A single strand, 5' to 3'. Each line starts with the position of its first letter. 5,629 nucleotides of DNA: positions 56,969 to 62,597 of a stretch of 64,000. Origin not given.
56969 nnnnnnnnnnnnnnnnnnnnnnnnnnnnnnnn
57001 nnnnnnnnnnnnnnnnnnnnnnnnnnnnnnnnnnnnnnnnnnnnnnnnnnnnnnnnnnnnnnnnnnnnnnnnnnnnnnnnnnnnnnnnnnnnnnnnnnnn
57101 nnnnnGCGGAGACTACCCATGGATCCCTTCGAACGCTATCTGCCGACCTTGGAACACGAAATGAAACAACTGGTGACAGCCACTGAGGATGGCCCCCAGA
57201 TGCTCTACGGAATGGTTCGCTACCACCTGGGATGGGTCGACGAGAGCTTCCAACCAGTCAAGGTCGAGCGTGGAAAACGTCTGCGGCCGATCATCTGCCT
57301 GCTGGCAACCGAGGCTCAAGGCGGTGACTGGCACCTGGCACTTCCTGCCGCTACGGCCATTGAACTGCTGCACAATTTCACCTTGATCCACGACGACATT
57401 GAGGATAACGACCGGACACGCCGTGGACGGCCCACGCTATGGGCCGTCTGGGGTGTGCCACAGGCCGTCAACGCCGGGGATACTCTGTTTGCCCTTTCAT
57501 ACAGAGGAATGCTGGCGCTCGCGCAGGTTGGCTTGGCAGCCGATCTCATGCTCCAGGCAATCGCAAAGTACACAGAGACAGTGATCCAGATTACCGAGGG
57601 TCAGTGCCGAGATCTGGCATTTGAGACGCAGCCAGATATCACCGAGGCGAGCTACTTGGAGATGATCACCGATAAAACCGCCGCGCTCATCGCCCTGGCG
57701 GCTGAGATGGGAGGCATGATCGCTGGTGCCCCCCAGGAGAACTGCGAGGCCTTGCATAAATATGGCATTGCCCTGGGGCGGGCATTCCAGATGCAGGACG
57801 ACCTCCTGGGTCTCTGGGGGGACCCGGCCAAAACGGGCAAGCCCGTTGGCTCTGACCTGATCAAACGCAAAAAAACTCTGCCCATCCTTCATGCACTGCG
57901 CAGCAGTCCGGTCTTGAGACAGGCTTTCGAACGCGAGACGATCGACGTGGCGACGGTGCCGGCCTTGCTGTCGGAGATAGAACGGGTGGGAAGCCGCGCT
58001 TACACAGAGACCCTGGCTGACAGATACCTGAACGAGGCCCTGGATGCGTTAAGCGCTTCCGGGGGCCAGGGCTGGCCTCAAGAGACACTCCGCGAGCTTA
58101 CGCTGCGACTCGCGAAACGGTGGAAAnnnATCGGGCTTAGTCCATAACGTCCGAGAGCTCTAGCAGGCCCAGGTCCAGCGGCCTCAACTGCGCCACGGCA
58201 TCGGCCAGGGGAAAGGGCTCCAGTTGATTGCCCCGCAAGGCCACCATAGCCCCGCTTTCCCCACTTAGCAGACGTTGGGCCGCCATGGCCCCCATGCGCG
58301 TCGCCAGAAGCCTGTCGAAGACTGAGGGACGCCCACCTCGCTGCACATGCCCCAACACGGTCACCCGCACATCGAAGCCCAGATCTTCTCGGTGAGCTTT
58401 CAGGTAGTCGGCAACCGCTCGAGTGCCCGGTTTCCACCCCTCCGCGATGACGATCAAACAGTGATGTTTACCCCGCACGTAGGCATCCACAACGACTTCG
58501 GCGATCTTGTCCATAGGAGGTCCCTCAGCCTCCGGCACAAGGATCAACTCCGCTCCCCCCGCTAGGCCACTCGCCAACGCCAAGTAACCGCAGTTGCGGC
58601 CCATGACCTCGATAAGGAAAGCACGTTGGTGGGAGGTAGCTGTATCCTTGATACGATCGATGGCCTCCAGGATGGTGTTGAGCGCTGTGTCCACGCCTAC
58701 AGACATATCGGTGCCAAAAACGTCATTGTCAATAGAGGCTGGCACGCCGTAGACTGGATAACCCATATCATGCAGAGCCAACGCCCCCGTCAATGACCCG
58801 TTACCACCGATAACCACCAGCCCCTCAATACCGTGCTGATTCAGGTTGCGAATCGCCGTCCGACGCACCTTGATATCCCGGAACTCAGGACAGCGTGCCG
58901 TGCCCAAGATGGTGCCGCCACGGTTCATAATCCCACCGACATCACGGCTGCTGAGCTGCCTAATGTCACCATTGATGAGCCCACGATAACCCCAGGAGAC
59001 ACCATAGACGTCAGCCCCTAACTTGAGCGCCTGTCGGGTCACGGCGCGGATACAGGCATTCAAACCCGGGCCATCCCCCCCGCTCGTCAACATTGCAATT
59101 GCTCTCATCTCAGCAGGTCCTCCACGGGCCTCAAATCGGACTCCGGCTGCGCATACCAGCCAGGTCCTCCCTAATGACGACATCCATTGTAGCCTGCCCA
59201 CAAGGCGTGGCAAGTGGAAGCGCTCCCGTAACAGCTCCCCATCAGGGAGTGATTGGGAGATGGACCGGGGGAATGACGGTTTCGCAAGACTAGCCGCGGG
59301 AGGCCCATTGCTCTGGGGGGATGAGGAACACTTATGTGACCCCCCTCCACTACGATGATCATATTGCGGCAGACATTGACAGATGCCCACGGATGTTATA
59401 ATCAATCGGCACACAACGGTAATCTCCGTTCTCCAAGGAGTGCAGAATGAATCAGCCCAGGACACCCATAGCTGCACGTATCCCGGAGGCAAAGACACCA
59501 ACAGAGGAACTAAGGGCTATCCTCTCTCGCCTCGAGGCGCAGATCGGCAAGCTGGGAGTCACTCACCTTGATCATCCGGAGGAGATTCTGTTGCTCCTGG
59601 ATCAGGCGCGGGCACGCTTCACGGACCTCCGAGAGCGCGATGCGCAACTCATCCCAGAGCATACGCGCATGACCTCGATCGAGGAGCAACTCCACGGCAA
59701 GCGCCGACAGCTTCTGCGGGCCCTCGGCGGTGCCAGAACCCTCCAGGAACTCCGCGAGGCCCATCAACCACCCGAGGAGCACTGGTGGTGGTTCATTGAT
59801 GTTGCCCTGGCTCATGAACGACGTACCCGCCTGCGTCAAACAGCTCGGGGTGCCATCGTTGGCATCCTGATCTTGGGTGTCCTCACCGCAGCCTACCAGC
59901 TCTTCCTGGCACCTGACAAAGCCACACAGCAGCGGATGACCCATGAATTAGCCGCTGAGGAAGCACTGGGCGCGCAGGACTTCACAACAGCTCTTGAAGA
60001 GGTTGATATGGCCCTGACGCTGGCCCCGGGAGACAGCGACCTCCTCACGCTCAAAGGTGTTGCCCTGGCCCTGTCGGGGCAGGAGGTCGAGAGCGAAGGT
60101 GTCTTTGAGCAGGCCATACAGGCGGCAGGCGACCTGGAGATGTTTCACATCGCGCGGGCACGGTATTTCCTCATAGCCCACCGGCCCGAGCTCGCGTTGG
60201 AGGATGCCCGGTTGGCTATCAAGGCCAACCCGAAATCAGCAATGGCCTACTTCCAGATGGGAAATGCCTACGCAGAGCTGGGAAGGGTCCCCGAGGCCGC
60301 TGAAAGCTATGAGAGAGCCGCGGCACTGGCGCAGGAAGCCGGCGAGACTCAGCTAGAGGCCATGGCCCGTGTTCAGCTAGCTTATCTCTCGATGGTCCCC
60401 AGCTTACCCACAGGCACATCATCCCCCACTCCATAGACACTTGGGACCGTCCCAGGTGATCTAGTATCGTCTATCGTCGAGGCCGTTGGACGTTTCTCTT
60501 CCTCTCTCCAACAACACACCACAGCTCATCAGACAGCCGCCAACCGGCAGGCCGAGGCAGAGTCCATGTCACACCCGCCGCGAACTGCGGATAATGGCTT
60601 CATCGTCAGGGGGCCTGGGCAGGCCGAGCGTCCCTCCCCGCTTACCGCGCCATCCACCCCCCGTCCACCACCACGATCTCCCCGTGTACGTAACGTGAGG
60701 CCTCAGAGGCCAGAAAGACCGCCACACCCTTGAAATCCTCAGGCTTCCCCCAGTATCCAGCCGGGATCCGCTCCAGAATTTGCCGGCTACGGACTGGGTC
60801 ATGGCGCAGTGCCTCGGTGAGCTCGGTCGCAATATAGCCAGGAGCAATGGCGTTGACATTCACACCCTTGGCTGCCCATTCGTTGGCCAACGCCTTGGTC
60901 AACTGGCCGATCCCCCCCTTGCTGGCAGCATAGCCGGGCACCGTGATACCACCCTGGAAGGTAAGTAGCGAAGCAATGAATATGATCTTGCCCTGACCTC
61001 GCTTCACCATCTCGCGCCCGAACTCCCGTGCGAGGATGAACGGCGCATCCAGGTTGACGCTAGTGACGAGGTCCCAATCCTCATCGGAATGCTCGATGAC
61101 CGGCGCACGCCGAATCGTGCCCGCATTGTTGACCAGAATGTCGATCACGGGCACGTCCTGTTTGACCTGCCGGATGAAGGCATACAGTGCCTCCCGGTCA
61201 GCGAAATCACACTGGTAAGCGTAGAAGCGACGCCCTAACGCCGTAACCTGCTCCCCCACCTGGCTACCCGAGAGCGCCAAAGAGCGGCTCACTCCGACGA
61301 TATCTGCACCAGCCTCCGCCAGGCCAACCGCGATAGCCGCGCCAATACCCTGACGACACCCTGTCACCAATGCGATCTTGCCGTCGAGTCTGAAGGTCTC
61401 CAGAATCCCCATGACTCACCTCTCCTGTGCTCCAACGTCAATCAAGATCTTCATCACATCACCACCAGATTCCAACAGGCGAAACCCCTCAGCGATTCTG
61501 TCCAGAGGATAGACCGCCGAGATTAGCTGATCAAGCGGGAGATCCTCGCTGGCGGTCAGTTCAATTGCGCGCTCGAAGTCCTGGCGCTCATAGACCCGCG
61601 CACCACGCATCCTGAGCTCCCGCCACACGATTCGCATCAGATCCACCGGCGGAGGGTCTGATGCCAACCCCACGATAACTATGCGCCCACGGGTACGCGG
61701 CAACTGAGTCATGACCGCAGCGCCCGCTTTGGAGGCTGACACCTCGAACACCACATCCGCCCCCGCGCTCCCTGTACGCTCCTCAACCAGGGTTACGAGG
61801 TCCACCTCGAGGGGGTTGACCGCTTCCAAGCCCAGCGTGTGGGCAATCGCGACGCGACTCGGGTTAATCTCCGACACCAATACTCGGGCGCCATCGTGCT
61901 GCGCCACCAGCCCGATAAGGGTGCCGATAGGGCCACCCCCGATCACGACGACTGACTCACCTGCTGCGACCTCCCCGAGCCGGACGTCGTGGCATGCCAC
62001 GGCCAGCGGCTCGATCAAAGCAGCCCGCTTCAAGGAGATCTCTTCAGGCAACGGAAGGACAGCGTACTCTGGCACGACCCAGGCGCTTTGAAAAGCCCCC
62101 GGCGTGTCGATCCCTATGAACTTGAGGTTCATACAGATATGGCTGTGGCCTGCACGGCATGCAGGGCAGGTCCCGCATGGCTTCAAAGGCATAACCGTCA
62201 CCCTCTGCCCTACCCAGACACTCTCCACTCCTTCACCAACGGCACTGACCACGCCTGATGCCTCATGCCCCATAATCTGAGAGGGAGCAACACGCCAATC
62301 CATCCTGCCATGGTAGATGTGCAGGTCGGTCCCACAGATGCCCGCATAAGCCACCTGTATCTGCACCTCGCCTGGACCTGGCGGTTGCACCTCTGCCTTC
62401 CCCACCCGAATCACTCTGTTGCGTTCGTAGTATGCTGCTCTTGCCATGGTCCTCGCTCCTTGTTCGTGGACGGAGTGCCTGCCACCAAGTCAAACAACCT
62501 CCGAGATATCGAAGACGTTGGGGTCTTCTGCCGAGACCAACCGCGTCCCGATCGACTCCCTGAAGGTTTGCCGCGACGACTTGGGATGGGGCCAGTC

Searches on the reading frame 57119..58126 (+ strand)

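Call 56: search_protein_families(library=pfam, proteins=[window:57119-58126:+], max_evalue=0.00001)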
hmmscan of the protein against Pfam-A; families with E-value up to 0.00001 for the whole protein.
window:57119-58126:+ (336 aa): 1 family
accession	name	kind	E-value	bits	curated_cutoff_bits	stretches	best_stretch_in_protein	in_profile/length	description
PF00348.22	polyprenyl_synt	-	1.9e-67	227.6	27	1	40-285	4-249/251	Polyprenyl synthetase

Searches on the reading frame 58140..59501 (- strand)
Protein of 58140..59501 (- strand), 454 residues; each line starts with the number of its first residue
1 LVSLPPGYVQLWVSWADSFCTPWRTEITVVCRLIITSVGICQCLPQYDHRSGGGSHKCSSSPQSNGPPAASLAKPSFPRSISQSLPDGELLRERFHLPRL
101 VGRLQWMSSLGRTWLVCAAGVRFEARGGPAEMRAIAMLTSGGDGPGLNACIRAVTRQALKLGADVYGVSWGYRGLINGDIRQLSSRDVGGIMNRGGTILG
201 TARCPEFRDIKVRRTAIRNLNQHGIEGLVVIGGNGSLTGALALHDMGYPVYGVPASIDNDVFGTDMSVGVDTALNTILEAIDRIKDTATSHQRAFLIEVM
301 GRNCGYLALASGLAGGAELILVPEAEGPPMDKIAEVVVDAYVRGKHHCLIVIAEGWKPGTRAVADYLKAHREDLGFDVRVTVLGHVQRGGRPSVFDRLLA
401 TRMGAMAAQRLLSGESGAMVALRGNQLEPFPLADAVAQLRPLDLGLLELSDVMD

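Call 56: search_protein_families(library=pfam, proteins=[window:58140-59501:-], max_evalue=0.00001)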
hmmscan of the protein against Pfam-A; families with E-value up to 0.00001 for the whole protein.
window:58140-59501:- (454 aa): 1 family
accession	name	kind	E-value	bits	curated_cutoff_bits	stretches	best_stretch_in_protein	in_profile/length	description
PF00365.25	PFK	-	1.2e-105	353.3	30.9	1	135-409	2-275/277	Phosphofructokinase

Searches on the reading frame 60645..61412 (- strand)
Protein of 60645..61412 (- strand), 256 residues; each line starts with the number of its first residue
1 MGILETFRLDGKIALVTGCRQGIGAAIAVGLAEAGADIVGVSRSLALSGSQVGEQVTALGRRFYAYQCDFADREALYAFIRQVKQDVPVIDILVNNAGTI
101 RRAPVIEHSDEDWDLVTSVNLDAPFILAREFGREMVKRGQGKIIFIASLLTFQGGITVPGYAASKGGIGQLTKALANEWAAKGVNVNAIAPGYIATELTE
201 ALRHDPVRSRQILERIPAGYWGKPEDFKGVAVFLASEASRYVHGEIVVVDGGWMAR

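Call 56: search_protein_families(library=pfam, proteins=[window:60645-61412:-], max_evalue=0.00001)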
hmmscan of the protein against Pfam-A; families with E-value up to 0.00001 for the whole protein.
window:60645-61412:- (256 aa): 3 families
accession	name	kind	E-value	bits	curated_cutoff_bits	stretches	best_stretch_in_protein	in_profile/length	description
PF13561.12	adh_short_C2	-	3.2e-56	191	27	1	21-253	6-235/236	Enoyl-(Acyl carrier protein) reductase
PF00106.31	adh_short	-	2.8e-55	187.3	26.6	1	12-205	1-193/195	short chain dehydrogenase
PF08659.16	KR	-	4.4e-14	53.2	22.6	1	15-194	4-178/180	KR domain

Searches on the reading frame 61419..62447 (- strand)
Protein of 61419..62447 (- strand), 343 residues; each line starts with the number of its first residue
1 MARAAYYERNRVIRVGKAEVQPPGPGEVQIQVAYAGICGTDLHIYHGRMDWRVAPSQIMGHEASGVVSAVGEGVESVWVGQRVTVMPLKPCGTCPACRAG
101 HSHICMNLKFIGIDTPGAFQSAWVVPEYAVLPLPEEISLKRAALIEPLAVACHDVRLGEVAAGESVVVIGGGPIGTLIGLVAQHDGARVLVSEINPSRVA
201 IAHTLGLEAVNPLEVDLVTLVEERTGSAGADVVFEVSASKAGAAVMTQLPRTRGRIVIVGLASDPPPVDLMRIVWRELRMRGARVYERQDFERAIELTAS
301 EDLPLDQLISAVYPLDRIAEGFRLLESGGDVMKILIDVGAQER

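Call 56: search_protein_families(library=pfam, proteins=[window:61419-62447:-], max_evalue=0.00001)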
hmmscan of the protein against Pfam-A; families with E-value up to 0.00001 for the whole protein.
window:61419-62447:- (343 aa): 3 families
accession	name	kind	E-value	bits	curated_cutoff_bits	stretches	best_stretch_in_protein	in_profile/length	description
PF08240.17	ADH_N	-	8.6e-31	106.7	23.5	1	24-135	1-104/104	Alcohol dehydrogenase GroES-like domain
PF00107.32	ADH_zinc_N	-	1e-21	77.7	31.8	1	173-299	1-128/129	Zinc-binding dehydrogenase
PF13602.12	ADH_zinc_N_2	-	4.6e-07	31.3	27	1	221-335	14-133/134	Zinc-binding dehydrogenase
